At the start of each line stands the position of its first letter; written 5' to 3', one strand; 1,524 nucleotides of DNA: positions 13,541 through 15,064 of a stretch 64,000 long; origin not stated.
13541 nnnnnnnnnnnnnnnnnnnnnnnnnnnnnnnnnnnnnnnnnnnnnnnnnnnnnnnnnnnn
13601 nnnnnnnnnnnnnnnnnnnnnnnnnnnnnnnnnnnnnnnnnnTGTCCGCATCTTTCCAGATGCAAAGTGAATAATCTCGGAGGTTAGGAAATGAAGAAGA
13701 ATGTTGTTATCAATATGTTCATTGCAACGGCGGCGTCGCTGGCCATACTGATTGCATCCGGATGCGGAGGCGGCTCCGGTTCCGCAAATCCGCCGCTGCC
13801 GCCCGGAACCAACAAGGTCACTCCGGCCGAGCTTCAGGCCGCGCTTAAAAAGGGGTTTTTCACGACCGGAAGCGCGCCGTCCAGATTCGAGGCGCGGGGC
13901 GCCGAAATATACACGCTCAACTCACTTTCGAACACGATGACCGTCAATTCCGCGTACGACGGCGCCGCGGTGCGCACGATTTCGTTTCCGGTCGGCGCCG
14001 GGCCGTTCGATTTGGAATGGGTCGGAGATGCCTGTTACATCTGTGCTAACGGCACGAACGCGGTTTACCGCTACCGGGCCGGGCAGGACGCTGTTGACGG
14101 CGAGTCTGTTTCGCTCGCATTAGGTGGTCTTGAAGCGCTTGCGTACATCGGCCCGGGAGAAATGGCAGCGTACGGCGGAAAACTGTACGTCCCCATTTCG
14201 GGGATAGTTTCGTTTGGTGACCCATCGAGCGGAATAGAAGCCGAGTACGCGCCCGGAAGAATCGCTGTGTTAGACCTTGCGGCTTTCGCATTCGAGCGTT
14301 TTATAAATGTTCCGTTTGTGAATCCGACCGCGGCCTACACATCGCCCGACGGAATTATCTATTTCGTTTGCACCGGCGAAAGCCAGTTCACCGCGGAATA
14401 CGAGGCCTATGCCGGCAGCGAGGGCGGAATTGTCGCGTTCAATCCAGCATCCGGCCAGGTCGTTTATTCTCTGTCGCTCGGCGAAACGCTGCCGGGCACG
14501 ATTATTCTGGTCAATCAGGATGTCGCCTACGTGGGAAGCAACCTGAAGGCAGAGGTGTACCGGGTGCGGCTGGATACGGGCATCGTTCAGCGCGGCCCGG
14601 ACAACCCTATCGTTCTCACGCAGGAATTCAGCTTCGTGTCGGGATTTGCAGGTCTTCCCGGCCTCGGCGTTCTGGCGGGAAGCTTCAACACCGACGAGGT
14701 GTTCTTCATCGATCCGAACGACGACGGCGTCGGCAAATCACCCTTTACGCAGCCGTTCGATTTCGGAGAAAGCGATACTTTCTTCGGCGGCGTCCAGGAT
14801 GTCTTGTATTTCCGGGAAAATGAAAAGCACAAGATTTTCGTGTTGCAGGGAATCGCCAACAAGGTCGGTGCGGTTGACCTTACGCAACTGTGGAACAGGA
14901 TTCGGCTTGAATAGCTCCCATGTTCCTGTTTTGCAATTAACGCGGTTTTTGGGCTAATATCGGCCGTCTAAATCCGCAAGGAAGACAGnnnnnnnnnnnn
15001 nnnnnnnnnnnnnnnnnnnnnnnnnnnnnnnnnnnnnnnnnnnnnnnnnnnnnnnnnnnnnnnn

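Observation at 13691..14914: Beta-propeller-like surface lipoprotein appended to the B12 uptake operon: candidate corrinoid-capture accessory protein (BtuG-analogue)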

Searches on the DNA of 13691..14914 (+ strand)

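Call 17: search_rna_families(sources=[L001, L004, L007, L008, L009], threshold=gathering)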
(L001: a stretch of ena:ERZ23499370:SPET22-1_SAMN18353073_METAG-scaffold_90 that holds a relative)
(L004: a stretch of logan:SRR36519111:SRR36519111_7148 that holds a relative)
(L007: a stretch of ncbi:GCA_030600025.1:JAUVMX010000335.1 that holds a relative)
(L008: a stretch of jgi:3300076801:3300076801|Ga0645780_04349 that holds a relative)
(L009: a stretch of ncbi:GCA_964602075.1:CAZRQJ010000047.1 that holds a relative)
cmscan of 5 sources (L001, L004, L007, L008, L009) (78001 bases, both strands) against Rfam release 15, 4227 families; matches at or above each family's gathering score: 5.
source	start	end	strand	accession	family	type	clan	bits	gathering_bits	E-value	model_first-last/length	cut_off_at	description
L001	4787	4952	+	RF00174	Cobalamin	Cis-reg; riboswitch;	CL00101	103.2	31.5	1.3e-24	1-189/189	no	Cobalamin riboswitch aptamer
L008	4928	5090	+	RF00174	Cobalamin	Cis-reg; riboswitch;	CL00101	99.4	31.5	1.5e-23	1-189/189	no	Cobalamin riboswitch aptamer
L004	4916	5078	+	RF00174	Cobalamin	Cis-reg; riboswitch;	CL00101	94.2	31.5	4.5e-22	1-189/189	no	Cobalamin riboswitch aptamer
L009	9876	9948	+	RF00005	tRNA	Gene; tRNA;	CL00001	68.8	29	8.1e-13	1-71/71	no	tRNA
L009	9775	9849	+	RF00005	tRNA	Gene; tRNA;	CL00001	67.4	29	2e-12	1-71/71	no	tRNA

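Call 34: search_rna_families(sources=[L012, L013, L014, L015], threshold=gathering)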
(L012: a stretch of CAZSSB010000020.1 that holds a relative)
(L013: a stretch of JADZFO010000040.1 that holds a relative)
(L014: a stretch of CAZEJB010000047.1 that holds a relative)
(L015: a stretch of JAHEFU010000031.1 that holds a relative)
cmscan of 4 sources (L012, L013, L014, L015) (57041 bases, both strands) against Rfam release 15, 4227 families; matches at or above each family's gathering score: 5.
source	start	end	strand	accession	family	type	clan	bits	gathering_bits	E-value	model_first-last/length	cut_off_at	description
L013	2689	2853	+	RF00174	Cobalamin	Cis-reg; riboswitch;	CL00101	91.8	31.5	1.7e-21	1-189/189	no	Cobalamin riboswitch aptamer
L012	2785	2950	+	RF00174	Cobalamin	Cis-reg; riboswitch;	CL00101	91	31.5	2.8e-21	1-189/189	no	Cobalamin riboswitch aptamer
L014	2687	2851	+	RF00174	Cobalamin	Cis-reg; riboswitch;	CL00101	87.2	31.5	3.5e-20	1-189/189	no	Cobalamin riboswitch aptamer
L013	9193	9264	+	RF00005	tRNA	Gene; tRNA;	CL00001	64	29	1.3e-11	1-71/71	no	tRNA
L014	9121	9192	+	RF00005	tRNA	Gene; tRNA;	CL00001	63.8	29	1.4e-11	1-71/71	no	tRNA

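Call 40: search_rna_families(sources=[L016, L017, L018, L019, L020, L021, L022, L023, L024, L015, L011], threshold=gathering)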
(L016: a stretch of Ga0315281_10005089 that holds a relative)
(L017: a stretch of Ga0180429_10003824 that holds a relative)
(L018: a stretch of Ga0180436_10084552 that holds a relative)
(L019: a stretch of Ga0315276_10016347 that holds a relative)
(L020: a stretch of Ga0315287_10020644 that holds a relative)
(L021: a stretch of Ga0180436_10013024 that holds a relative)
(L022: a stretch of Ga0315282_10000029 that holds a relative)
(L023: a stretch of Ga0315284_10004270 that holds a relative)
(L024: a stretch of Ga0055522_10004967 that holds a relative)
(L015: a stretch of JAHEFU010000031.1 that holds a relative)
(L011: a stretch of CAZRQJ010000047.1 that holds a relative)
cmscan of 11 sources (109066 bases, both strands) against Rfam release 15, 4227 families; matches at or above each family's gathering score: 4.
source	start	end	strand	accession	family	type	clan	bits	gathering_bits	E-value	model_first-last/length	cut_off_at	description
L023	2228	2397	+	RF00174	Cobalamin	Cis-reg; riboswitch;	CL00101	93.8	31.5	8.7e-22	1-189/189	no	Cobalamin riboswitch aptamer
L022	2855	3024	+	RF00174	Cobalamin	Cis-reg; riboswitch;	CL00101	93.4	31.5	1.1e-21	1-189/189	no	Cobalamin riboswitch aptamer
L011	9876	9948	+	RF00005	tRNA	Gene; tRNA;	CL00001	68.8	29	1.1e-12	1-71/71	no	tRNA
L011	9775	9849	+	RF00005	tRNA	Gene; tRNA;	CL00001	67.4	29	2.8e-12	1-71/71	no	tRNA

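Call 65: search_rna_families(sources=[L025, L026, L027], threshold=gathering)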
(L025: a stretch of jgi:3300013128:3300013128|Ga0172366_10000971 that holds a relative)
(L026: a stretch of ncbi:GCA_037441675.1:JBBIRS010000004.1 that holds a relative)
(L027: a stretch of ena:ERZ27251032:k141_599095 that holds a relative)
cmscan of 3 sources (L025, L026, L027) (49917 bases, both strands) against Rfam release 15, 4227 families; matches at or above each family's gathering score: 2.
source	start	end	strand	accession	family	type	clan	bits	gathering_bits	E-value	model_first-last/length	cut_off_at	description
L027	531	757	+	RF00174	Cobalamin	Cis-reg; riboswitch;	CL00101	93.4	31.5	4.9e-22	1-189/189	no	Cobalamin riboswitch aptamer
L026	4866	5131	+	RF00174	Cobalamin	Cis-reg; riboswitch;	CL00101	36.3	31.5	1.1e-05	1-189/189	no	Cobalamin riboswitch aptamer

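Call 77: search_rna_families(sources=[L028, L029, L030], threshold=gathering)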
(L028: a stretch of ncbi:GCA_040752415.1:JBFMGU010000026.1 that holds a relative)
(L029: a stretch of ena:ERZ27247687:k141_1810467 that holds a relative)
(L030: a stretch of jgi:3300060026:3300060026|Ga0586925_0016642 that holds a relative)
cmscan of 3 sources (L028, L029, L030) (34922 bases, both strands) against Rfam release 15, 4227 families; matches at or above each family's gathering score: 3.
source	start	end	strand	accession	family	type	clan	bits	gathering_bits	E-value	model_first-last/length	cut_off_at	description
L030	100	301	+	RF00174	Cobalamin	Cis-reg; riboswitch;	CL00101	85.4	31.5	6.6e-20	1-189/189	no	Cobalamin riboswitch aptamer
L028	5739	5979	+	RF00174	Cobalamin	Cis-reg; riboswitch;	CL00101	82.9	31.5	3.6e-19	1-189/189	no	Cobalamin riboswitch aptamer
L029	2713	2887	+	RF00174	Cobalamin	Cis-reg; riboswitch;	CL00101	69.1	31.5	3.2e-15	1-189/189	no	Cobalamin riboswitch aptamer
